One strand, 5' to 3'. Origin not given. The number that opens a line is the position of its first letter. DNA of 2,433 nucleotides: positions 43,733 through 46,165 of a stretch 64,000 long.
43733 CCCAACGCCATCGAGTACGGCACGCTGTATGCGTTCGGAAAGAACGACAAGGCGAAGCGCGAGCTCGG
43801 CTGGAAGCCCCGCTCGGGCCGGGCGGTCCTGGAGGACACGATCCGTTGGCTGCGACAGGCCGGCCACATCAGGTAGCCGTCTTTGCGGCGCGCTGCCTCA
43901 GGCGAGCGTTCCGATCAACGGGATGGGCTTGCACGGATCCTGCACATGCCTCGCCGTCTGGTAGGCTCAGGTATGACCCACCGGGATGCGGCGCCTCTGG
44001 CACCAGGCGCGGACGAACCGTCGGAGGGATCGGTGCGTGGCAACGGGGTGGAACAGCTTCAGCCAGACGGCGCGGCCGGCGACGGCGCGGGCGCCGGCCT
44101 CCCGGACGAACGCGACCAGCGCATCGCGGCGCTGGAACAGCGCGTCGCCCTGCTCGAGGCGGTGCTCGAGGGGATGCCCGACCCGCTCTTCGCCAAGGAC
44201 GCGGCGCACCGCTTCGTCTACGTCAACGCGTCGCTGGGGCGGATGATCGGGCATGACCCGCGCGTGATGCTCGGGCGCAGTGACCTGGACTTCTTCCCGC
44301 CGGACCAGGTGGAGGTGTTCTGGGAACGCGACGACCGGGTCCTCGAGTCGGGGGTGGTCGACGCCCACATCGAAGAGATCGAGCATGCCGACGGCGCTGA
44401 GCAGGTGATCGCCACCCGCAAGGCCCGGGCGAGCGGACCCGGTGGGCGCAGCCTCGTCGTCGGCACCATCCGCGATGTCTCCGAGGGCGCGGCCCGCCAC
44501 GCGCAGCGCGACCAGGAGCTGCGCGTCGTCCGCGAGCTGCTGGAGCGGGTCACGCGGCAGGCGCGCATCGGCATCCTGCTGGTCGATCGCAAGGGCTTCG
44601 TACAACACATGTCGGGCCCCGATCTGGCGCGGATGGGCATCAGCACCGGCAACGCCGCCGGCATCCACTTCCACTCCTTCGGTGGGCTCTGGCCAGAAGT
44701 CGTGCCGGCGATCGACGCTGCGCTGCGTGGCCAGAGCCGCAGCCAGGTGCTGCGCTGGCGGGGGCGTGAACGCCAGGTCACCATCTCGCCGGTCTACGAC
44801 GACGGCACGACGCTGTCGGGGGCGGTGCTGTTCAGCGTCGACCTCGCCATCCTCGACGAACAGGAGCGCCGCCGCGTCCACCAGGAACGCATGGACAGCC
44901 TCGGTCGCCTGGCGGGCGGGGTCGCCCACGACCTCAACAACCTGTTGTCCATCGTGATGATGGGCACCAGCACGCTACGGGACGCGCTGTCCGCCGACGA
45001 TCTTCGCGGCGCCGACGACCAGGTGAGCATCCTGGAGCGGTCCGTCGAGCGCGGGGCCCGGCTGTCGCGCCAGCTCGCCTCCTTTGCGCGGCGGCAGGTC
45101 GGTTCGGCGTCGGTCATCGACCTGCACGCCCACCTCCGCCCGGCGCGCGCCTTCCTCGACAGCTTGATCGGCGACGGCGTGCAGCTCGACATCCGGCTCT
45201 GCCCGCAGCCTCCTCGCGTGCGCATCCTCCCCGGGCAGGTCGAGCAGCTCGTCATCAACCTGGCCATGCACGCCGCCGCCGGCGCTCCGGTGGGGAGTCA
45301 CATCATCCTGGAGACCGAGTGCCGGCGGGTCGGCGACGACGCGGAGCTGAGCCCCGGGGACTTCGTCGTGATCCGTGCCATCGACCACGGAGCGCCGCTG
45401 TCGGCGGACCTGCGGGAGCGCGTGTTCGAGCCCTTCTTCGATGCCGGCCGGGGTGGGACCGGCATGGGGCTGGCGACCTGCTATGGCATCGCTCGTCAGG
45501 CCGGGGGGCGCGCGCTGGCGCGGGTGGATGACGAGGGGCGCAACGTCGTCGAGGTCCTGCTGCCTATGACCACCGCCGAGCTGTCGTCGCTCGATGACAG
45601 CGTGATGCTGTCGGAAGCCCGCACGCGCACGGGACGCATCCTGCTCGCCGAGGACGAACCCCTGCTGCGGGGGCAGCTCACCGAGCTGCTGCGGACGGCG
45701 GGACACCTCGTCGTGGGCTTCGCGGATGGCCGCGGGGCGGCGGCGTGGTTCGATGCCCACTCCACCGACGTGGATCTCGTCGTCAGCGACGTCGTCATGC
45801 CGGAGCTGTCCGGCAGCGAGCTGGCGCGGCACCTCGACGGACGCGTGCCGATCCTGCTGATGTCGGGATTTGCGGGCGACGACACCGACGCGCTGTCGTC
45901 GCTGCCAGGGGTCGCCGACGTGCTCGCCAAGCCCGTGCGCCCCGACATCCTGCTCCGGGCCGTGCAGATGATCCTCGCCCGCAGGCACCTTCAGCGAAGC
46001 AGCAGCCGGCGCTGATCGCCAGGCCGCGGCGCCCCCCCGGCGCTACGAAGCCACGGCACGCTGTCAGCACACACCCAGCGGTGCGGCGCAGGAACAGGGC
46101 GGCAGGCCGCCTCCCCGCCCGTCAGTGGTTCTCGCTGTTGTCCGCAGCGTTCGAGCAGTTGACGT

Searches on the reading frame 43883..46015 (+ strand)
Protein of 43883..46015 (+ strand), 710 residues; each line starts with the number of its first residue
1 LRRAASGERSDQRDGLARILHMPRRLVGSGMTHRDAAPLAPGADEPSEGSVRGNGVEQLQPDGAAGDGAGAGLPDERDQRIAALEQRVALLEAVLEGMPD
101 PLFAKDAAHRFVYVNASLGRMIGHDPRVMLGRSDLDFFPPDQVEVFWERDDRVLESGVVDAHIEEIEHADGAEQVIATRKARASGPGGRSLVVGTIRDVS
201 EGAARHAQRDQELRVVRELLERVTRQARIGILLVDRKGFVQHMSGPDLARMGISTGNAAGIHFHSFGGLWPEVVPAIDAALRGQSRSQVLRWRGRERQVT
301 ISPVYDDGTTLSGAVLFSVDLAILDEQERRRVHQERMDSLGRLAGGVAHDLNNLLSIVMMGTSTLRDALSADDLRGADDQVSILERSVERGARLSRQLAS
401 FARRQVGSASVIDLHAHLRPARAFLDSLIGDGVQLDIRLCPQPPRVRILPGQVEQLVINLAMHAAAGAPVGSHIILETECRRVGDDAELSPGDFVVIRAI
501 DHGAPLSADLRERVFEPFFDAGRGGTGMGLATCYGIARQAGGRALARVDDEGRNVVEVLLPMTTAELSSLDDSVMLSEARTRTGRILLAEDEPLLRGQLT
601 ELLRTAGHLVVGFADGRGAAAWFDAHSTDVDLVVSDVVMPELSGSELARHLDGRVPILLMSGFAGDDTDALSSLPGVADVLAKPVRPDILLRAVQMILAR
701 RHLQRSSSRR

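Call 78: search_protein_families(library=pfam, proteins=[window:43883-46015:+], max_evalue=0.0001)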
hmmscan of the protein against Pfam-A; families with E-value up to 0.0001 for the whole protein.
window:43883-46015:+ (710 aa): 6 families
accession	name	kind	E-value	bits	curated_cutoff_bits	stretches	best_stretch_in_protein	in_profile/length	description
PF08448.16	PAS_4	-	1.9e-16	60.7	23.1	1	95-201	1-107/110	PAS fold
PF00072.30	Response_reg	-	1.2e-14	54.9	30.2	1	586-694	1-110/111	Response regulator receiver domain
PF02518.31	HATPase_c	-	5.6e-09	36.9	26.4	1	452-563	5-110/111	Histidine kinase-, DNA gyrase B-, and HSP90-like ATPase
PF00989.32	PAS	-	7.6e-09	36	22.6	1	90-198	2-112/113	PAS fold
PF13188.13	PAS_8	-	5.4e-06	26.5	21.8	1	90-148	2-60/65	PAS domain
PF13426.13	PAS_9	-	1.3e-05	25.8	27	0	100-201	2-103/103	PAS domain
